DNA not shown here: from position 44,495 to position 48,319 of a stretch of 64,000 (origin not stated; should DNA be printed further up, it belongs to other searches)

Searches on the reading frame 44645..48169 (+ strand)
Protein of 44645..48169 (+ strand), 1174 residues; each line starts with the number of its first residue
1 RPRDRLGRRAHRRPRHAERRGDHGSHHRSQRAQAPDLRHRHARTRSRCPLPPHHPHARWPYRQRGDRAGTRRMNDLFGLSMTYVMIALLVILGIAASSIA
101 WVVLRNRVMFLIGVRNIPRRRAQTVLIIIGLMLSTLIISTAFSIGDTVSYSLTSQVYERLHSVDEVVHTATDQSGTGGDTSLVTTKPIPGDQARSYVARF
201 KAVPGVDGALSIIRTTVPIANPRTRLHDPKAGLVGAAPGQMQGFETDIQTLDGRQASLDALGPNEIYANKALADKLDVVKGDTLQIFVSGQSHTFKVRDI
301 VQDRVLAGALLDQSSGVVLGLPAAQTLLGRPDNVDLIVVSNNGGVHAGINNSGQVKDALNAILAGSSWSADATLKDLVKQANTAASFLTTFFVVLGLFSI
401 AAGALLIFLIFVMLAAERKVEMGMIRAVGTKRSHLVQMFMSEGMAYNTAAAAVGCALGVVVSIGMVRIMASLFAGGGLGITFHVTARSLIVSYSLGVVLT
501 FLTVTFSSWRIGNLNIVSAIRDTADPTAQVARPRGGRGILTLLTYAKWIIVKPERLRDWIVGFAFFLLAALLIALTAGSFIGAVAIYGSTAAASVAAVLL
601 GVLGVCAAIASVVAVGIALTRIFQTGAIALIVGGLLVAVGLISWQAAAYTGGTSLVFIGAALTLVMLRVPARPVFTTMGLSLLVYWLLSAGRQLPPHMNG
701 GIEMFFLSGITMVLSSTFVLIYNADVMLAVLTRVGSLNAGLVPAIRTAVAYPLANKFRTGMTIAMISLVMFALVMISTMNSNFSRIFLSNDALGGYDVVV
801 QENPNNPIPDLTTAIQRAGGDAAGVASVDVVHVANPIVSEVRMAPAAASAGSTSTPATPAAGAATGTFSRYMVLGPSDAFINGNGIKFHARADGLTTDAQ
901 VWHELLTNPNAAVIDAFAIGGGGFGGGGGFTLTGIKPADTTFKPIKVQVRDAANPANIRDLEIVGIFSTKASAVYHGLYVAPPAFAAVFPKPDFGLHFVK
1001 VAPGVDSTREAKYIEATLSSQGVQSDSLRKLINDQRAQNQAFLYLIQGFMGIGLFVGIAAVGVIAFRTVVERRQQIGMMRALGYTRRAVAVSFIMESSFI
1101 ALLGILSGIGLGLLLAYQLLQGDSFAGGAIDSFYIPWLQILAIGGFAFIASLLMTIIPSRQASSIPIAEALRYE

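Call 23: search_protein_families(library=pfam, proteins=[window:44645-48169:+], max_evalue=0.001)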
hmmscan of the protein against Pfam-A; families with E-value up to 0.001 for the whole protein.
window:44645-48169:+ (1174 aa): 1 family
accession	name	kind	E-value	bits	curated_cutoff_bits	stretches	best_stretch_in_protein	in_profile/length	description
PF02687.27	FtsX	-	5.4e-26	91.4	25.5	2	1049-1166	3-119/120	FtsX-like permease C-terminal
